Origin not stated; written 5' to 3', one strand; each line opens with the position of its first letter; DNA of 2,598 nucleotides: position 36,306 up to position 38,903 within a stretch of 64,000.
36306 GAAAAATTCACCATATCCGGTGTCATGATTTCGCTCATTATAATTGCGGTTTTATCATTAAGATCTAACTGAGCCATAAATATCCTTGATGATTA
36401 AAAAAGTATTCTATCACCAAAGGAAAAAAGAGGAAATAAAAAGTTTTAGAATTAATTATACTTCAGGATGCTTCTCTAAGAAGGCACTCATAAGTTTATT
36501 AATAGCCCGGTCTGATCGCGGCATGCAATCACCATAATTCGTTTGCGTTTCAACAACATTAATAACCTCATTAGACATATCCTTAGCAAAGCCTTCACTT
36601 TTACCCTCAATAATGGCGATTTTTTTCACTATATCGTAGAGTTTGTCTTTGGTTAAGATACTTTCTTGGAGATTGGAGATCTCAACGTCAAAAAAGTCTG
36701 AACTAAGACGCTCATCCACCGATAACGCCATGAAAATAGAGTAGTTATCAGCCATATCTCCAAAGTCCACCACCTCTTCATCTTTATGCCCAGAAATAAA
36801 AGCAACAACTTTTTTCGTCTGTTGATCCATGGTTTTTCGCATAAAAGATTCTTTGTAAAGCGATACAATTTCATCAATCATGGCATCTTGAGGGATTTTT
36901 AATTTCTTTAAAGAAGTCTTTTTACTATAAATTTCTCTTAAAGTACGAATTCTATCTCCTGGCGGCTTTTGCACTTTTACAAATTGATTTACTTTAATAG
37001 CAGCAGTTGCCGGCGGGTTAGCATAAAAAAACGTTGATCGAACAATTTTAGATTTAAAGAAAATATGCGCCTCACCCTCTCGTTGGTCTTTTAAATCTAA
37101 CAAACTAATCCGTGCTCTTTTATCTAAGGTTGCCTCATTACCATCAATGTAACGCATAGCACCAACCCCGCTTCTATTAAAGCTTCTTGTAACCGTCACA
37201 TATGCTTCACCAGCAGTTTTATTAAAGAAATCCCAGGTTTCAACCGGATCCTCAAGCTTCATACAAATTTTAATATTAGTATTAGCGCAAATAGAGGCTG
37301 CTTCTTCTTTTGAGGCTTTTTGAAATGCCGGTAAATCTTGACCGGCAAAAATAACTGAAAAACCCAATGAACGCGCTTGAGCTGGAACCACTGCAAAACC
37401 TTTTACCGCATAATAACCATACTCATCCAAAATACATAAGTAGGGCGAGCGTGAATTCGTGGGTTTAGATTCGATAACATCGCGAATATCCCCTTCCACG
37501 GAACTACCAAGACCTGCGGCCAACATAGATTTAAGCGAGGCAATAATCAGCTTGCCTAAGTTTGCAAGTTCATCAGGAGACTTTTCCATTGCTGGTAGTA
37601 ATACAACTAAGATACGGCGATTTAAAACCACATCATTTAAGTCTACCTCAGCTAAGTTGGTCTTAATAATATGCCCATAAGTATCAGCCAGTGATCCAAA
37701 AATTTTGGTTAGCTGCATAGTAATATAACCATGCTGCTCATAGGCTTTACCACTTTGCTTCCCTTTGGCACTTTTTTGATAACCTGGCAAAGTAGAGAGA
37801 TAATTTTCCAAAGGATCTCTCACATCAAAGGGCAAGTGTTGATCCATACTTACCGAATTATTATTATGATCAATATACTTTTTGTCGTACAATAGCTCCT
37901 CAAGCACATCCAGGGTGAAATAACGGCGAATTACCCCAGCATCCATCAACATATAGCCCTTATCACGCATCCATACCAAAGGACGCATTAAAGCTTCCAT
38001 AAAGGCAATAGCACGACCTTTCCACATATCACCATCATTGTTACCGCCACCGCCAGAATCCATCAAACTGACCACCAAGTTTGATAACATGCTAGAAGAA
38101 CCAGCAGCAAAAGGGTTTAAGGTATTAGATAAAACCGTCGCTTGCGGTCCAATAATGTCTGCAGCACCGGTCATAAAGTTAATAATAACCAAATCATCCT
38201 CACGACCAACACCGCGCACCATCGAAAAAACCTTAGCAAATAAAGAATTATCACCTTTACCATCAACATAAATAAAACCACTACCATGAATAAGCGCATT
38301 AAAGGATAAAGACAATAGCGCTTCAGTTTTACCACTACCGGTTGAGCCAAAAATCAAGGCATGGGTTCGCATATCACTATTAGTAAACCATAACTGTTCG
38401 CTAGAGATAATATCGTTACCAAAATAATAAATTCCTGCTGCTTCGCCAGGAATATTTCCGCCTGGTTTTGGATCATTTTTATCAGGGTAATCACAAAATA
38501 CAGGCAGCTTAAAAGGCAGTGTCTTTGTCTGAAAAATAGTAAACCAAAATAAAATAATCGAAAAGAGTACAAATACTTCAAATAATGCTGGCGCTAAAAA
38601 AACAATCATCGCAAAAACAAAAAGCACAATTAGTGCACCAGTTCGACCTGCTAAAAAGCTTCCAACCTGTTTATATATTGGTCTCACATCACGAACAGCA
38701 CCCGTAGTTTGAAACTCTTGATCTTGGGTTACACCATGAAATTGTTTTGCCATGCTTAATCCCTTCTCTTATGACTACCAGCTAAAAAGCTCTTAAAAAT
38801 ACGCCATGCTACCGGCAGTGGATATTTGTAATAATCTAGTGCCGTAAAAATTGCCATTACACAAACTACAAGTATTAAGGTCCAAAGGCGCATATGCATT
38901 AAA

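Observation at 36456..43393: Compact seven-gene Dot/Icm (type IVB) operon with plasmid-like order and DotL detached from DotM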

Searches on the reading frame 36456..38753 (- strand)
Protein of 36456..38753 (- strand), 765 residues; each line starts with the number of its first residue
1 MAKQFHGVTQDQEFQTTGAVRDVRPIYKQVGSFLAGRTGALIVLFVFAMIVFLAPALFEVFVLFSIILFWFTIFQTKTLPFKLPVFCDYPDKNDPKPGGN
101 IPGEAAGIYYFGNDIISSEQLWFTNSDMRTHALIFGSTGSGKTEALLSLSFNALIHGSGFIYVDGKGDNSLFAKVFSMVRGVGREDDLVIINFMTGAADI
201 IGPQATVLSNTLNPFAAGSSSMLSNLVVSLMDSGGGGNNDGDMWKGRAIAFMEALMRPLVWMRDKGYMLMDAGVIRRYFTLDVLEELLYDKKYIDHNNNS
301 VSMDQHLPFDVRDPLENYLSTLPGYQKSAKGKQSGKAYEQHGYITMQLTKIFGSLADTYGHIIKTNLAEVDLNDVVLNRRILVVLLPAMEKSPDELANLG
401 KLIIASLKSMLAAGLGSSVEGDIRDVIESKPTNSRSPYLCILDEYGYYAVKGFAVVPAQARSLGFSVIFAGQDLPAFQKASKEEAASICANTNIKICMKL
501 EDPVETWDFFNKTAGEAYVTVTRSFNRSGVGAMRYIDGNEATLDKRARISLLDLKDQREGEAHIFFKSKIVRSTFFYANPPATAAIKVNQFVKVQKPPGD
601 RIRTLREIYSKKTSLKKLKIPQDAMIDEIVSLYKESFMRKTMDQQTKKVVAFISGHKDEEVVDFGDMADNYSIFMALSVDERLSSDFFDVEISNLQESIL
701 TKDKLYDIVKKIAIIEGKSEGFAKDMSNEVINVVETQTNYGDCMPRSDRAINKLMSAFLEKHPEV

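Call 3: search_protein_families(library=pfam, proteins=[window:36456-38753:-], max_evalue=0.01)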
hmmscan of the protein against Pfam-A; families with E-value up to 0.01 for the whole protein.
window:36456-38753:- (765 aa): 3 families
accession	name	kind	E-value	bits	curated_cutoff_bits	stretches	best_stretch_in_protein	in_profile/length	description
PF12696.13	TraG-D_C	-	1.4e-08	35.1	22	1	437-531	1-97/126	TraM recognition site of TraD and TraG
PF10412.15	TrwB_AAD_bind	-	0.00023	20.6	20.5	0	126-153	12-39/387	Type IV secretion-system coupling protein DNA-binding domain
PF01580.24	FtsK_SpoIIIE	-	0.00081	19.3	24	1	111-155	22-65/221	FtsK/SpoIIIE family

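Call 4: search_protein_families(library=ncbifam, proteins=[window:36456-38753:-], max_evalue=0.01)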
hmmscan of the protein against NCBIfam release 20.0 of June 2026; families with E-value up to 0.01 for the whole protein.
window:36456-38753:- (765 aa): 8 families
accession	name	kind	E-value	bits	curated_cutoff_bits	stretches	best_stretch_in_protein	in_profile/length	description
NF041447.1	TrbC_conju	equivalog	4.1e-112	375.9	800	1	45-643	30-634/685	F-type conjugative transfer protein TrbC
TIGR03743.1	SXT_TraD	subfamily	6.4e-14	51.3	366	1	117-192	163-238/636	conjugative transfer system coupling protein TraD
NF045973.1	conju_CD1115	equivalog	1.3e-08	34.2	250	1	126-547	21-403/442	VirD4-like conjugal transfer protein, CD1115 family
NF041017.1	DNA_import_CedB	equivalog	3.4e-07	29.3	700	1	77-168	227-315/590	DNA import protein CedB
TIGR03754.1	conj_TOL_TraD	equivalog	7.7e-06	24.7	647.55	1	121-191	172-242/643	type IV conjugative transfer system coupling protein TraD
NF053655.1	CedD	equivalog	0.00017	20.4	600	1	120-179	212-271/527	DNA-translocating ATPase CedD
NF053836.1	sortase_YLP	equivalog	0.0042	17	125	1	623-693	41-109/195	putative sortase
TIGR02237.1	recomb_radB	equivalog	0.0076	16.1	172.4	0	131-170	14-52/210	DNA repair and recombination protein RadB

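Call 7: find_homologous_proteins(query=window:36456-38753:-, max_evalue=1e-10)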
Query window:36456-38753:- (765 aa): 4525 proteins with E <= 1e-10 among 8000 candidates; the best 120 are listed.
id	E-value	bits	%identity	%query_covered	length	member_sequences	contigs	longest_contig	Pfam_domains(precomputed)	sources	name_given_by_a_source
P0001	0.0e+0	1723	100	100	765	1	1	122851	PF12696.14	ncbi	-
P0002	0.0e+0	1152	67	98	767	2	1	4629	PF12696.14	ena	-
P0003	0.0e+0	1151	67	99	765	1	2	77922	PF10412.16,PF12696.14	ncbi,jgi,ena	jgi:intracellular multiplication protein IcmO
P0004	0.0e+0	1148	65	99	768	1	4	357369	PF12696.14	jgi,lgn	-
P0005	0.0e+0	1146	67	99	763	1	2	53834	PF12696.14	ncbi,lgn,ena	-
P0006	0.0e+0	1146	66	99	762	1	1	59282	PF10412.16,PF12696.14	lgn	-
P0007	0.0e+0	1145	66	99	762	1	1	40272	PF12696.14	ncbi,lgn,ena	-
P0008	0.0e+0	1144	67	97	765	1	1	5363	PF12696.14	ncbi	-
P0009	0.0e+0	1144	66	99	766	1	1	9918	PF12696.14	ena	-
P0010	0.0e+0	1143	67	98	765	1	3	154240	PF12696.14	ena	-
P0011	0.0e+0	1142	65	99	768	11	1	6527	PF12696.14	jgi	jgi:intracellular multiplication protein IcmO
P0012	0.0e+0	1142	67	99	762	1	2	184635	PF12696.14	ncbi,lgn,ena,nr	ncbi:MAG: type IV secretion system DNA-binding domain-containing protein [Gammaproteobacteria bacter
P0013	0.0e+0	1141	66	99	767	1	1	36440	PF12696.14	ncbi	-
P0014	0.0e+0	1140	65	99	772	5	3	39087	PF12696.14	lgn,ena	-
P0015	0.0e+0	1140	65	99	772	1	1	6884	PF10412.16,PF12696.14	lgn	-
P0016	0.0e+0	1139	65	99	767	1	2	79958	PF10412.16,PF12696.14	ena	-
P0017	0.0e+0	1139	67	99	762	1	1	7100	PF12696.14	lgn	-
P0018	0.0e+0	1138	66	98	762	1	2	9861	PF12696.14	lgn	-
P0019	0.0e+0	1138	66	98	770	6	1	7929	PF12696.14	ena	-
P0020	0.0e+0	1136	64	99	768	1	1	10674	PF12696.14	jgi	jgi:intracellular multiplication protein IcmO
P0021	0.0e+0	1134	66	99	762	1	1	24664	PF12696.14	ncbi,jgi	jgi:intracellular multiplication protein IcmO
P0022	0.0e+0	1134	65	99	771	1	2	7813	PF12696.14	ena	-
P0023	0.0e+0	1133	64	99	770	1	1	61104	PF12696.14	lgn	-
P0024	0.0e+0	1129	65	99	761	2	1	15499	PF10412.16,PF12696.14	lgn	-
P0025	0.0e+0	1129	65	98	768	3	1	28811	PF12696.14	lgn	-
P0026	0.0e+0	1129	65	99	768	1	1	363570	PF10412.16,PF12696.14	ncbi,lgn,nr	ncbi:MAG: TraM recognition domain-containing protein [Gammaproteobacteria bacterium]|nr:TraM recogni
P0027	0.0e+0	1126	66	97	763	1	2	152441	PF12696.14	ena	-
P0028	0.0e+0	1125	65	99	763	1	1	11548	PF12696.14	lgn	-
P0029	0.0e+0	1124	64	99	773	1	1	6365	PF12696.14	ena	-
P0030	0.0e+0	1123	66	97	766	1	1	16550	PF12696.14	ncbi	-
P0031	0.0e+0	1119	65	99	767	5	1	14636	PF10412.16,PF12696.14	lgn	-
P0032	0.0e+0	1116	65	97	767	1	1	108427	PF12696.14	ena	-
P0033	0.0e+0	1114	65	98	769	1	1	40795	PF12696.14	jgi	-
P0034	0.0e+0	1111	63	99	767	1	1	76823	PF12696.14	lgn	-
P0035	0.0e+0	1106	64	99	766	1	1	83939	PF10412.16,PF12696.14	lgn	-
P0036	0.0e+0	1106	64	99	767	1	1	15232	PF12696.14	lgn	-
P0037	0.0e+0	1103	65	97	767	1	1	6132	PF12696.14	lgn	-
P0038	0.0e+0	1101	63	99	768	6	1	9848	PF10412.16,PF12696.14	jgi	jgi:intracellular multiplication protein IcmO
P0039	0.0e+0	1100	64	99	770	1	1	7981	PF12696.14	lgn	-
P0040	0.0e+0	1100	69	90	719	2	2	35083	PF12696.14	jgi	jgi:intracellular multiplication protein IcmO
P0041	0.0e+0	1099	64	97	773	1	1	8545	PF12696.14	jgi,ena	-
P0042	0.0e+0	1096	62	99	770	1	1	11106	PF12696.14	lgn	-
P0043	0.0e+0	1096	63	99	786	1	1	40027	PF12696.14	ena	-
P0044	0.0e+0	1096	63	99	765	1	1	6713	PF12696.14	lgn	-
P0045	0.0e+0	1092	63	99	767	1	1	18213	PF12696.14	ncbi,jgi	jgi:intracellular multiplication protein IcmO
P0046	0.0e+0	1091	64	97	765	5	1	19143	PF12696.14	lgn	-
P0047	0.0e+0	1090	62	99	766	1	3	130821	PF10412.16,PF12696.14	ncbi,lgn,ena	-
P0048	0.0e+0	1089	63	99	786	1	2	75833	PF12696.14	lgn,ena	-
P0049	0.0e+0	1086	69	89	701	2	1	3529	PF12696.14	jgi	jgi:intracellular multiplication protein IcmO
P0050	0.0e+0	1085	64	98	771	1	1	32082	PF12696.14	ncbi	-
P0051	0.0e+0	1084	63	99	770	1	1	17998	PF12696.14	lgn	-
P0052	0.0e+0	1081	64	97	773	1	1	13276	PF12696.14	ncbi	-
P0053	0.0e+0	1081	64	97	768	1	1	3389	PF12696.14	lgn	-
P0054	0.0e+0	1079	62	99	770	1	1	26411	PF12696.14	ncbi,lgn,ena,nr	ncbi:MAG: phosphoesterase [Thiotrichales bacterium]|nr:MAG: phosphoesterase [Thiotrichales bacterium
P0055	0.0e+0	1071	61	99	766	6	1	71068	PF12696.14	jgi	jgi:intracellular multiplication protein IcmO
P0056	0.0e+0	1070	61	99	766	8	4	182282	PF12696.14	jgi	jgi:intracellular multiplication protein IcmO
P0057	0.0e+0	1070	64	95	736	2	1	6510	PF12696.14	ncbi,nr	ncbi:MAG: phosphoesterase, partial [Gammaproteobacteria bacterium]|nr:phosphoesterase [Gammaproteoba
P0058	0.0e+0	1061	61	99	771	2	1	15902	PF12696.14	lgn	-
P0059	0.0e+0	1011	68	84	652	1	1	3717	PF12696.14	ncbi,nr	ncbi:MAG: phosphoesterase, partial [Gammaproteobacteria bacterium]|nr:phosphoesterase [Gammaproteoba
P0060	8.3e-285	965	59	96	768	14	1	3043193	PF10412.16,PF12696.14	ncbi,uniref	ncbi:type IV secretory system conjugative DNA transfer family protein [Piscirickettsia salmonis]|uni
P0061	4.3e-281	953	67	79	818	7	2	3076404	PF10412.16,PF12696.14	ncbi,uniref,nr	ncbi:TraM recognition domain-containing protein [Piscirickettsia salmonis]|uniref:TraM recognition d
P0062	1.8e-279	947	56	98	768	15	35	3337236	PF10412.16,PF12696.14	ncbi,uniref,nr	ncbi:intracellular multiplication protein IcmO [Piscirickettsia salmonis]|uniref:Intracellular multi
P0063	1.8e-275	934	56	100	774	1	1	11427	PF10412.16,PF12696.14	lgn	-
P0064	1.1e-269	915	55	98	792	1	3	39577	PF12696.14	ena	-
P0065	2.1e-269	914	56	96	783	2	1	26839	PF12696.14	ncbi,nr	ncbi:TraM recognition domain-containing protein [Thiotrichales bacterium 19S11-10]|nr:TraM recogniti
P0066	5.2e-268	909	56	94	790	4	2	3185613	PF12696.14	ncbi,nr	ncbi:MAG: phosphoesterase [Gammaproteobacteria bacterium]|nr:MAG: phosphoesterase [Gammaproteobacter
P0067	1.9e-267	908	55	93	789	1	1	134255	PF12696.14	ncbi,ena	-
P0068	1.3e-265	902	56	94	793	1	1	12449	PF12696.14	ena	-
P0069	5.2e-263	893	55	96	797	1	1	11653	PF12696.14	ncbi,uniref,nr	ncbi:type IV secretory system conjugative DNA transfer family protein [Facilibium subflavum]|uniref:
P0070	5.9e-262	889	55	97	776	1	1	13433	PF10412.16,PF12696.14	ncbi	ncbi:MAG: type IV secretory system conjugative DNA transfer family protein [Francisellaceae bacteriu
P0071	5.7e-260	883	52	98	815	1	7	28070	PF12696.14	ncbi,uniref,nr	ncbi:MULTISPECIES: type IV secretory system conjugative DNA transfer family protein [Cysteiniphilum]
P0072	5.2e-258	876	63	79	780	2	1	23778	PF10412.16,PF12696.14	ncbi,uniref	ncbi:type IV secretory system conjugative DNA transfer family protein [Facilibium subflavum]|uniref:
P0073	1.1e-254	865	60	82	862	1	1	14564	PF10412.16,PF12696.14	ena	-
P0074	1.8e-254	865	54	97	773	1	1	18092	PF10412.16,PF12696.14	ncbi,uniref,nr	ncbi:type IV secretory system conjugative DNA transfer family protein [Facilibium subflavum]|uniref:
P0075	3.6e-254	864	59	82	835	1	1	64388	PF10412.16,PF02534.21,PF12696.14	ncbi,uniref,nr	ncbi:type IV secretory system conjugative DNA transfer family protein [Cysteiniphilum sp. JM-1]|unir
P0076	4.6e-254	863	54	96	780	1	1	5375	PF12696.14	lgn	-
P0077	5.4e-254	863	62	81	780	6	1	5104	PF12696.14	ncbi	-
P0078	7.3e-254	863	54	96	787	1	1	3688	PF12696.14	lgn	-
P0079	3.7e-253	860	55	97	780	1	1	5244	PF12696.14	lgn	-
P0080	4.9e-253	860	53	97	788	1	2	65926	PF10412.16,PF12696.14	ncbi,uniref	ncbi:type IV secretory system conjugative DNA transfer family protein [Cysteiniphilum sp. 6C5]|unire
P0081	6.9e-253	859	56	96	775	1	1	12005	PF12696.14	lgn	-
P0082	1.1e-252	859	56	97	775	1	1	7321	PF12696.14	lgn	-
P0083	1.8e-252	858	55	96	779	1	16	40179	PF12696.14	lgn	-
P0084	2.1e-252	858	64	79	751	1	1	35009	PF12696.14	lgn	-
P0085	2.2e-252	858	54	94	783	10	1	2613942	PF10412.16,PF12696.14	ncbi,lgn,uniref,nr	ncbi:TraM recognition domain-containing protein [Cysteiniphilum sp. QT6929]|uniref:type IV secretory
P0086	2.7e-252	858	53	97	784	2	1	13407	PF12696.14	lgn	-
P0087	2.9e-252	857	64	78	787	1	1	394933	PF01580.25,PF12696.14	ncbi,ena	-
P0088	3.4e-252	857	54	93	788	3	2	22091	PF10412.16,PF12696.14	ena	-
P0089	6.8e-252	856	56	98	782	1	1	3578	PF12696.14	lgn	-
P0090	7.9e-252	856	61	83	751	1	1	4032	PF12696.14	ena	-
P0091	1.4e-251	855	55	96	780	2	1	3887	PF12696.14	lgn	-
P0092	1.5e-251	855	55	96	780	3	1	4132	PF12696.14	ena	-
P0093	1.9e-251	855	55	99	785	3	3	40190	PF12696.14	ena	-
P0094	2.0e-251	855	54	96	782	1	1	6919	PF12696.14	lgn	-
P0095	2.3e-251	854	53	97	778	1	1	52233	PF12696.14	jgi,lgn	jgi:intracellular multiplication protein IcmO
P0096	3.4e-251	854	55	96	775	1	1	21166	PF12696.14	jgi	jgi:intracellular multiplication protein IcmO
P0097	3.8e-251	854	55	96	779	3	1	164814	PF12696.14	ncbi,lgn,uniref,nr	ncbi:TraM recognition domain-containing protein [Legionella yabuuchiae]|uniref:TraM recognition doma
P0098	3.8e-251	854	55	96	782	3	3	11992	PF12696.14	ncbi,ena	-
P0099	4.6e-251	853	54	98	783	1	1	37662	PF10412.16,PF12696.14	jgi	jgi:intracellular multiplication protein IcmO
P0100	4.9e-251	853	55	96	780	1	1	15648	PF12696.14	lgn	-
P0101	6.7e-251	853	55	96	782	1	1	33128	PF12696.14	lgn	-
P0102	7.4e-251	853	54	97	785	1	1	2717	PF12696.14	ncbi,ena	-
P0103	7.7e-251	853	52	96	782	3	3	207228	PF10412.16,PF12696.14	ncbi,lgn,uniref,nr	ncbi:type IV secretory system conjugative DNA transfer family protein [Fangia hongkongensis]|uniref:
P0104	1.0e-250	852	54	98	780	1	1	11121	PF12696.14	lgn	-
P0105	1.1e-250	852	55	96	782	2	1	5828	PF12696.14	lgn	-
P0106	1.2e-250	852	53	96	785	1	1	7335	PF12696.14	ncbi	-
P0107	1.4e-250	852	68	73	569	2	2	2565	PF12696.14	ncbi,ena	-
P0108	1.4e-250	852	59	86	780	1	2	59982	PF12696.14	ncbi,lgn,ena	-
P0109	1.6e-250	852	63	79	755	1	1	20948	PF12696.14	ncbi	-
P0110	1.6e-250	852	54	97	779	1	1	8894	PF12696.14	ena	-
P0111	2.2e-250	851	54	96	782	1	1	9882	PF12696.14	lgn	-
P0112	3.0e-250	851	53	96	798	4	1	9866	PF12696.14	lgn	-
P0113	3.1e-250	851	55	96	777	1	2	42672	PF12696.14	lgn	-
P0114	3.2e-250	851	52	100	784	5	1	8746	PF12696.14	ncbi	-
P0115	3.6e-250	851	54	96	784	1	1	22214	PF12696.14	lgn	-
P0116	3.7e-250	850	55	96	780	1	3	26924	PF12696.14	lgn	-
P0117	3.9e-250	850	55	96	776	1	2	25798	PF12696.14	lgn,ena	-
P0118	4.5e-250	850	55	96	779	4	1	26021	PF12696.14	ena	-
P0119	4.6e-250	850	55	96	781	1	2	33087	PF12696.14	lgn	-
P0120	5.0e-250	850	55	98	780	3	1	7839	PF12696.14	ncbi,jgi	jgi:intracellular multiplication protein IcmO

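Call 8: find_encoding_contigs(protein=window:36456-38753:-, flank=10000, max_places=4)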
Protein window:36456-38753:- (765 aa): no gene with exactly this product is on record in the collection.

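Call 10: find_related_loci(query=A1, collection=genome_contigs, flank=10000)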
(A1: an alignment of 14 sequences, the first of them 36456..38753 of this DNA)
Query A1 (765 aa) in genome_contigs; peptide patterns used: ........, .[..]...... (x = any residue, [..] = any of these).
599 stretches matched a pattern (row limit reached: there are more); 581 encode a relative of the query (tblastn E <= 1e-3); the best 80 are kept; 80 distinct loci.
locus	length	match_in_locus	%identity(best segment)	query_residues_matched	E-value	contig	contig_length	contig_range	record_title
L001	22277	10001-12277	67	1-758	0e+0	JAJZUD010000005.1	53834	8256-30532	MAG: Proteobacteria bacterium isolate SKS4.bin17 NODE_931_length_53834_cov_1.975515, whole genome shotgun sequence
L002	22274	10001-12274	67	1-754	0e+0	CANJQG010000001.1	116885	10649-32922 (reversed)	MAG: Thiotrichales bacterium isolate RH-23may17-488 genome assembly, contig: RH-23may17-C1053, whole genome shotgun sequ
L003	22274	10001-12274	66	1-754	0e+0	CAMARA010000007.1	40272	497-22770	MAG: Francisella tularensis subsp. holarctica isolate MaE-09apr19-87 genome assembly, contig: MaE-09apr19-C752, whole ge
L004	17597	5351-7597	66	4-746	0e+0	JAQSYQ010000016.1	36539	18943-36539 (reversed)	MAG: Gammaproteobacteria bacterium isolate L_E1_T20_B_bin.24 scaffold_1096, whole genome shotgun sequence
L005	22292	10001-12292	65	1-761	0e+0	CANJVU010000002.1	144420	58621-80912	MAG: Thiotrichales bacterium isolate RH-23may17-780 genome assembly, contig: RH-23may17-C678, whole genome shotgun seque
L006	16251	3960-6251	64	1-761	0e+0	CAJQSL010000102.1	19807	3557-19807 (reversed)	MAG: uncultured Francisellaceae bacterium isolate RIS_SAG_18 genome assembly, contig: c_000000001463, whole genome shotg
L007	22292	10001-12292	65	1-755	0e+0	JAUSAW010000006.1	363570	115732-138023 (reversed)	MAG: Gammaproteobacteria bacterium isolate E6_metabat.bin.18 E6_k141_372443, whole genome shotgun sequence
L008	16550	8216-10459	66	1-745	0e+0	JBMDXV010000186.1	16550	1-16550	MAG: Gammaproteobacteria bacterium isolate FCentRs1_19 FCentRs1_contig186, whole genome shotgun sequence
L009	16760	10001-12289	62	1-760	0e+0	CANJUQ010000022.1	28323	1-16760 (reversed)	MAG: Thiotrichales bacterium isolate RH-23may17-890 genome assembly, contig: RH-23may17-C11829, whole genome shotgun seq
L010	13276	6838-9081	64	3-745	0e+0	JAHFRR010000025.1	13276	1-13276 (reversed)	MAG: Thiotrichales bacterium isolate nzgw579 NODE_6237_length_13277_cov_3.421481, whole genome shotgun sequence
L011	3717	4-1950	68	119-761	0e+0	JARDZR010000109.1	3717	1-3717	MAG: Gammaproteobacteria bacterium isolate L_E1_T20_COA1_bin.19 scaffold_72943, whole genome shotgun sequence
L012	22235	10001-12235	59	3-740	0e+0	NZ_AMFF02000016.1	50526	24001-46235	Piscirickettsia salmonis LF-89 = ATCC VR-1361 strain LF-89 Scaffold00016, whole genome shotgun sequence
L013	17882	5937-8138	57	5-719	0e+0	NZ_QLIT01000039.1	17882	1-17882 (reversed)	Facilibium subflavum strain SYSU SYW-5 contig039, whole genome shotgun sequence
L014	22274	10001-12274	56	1-750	0e+0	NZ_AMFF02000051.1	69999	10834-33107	Piscirickettsia salmonis LF-89 = ATCC VR-1361 strain LF-89 Scaffold00051, whole genome shotgun sequence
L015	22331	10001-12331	55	3-757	0e+0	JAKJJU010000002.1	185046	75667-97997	Thiotrichales bacterium 19S3-11 Scaffold2, whole genome shotgun sequence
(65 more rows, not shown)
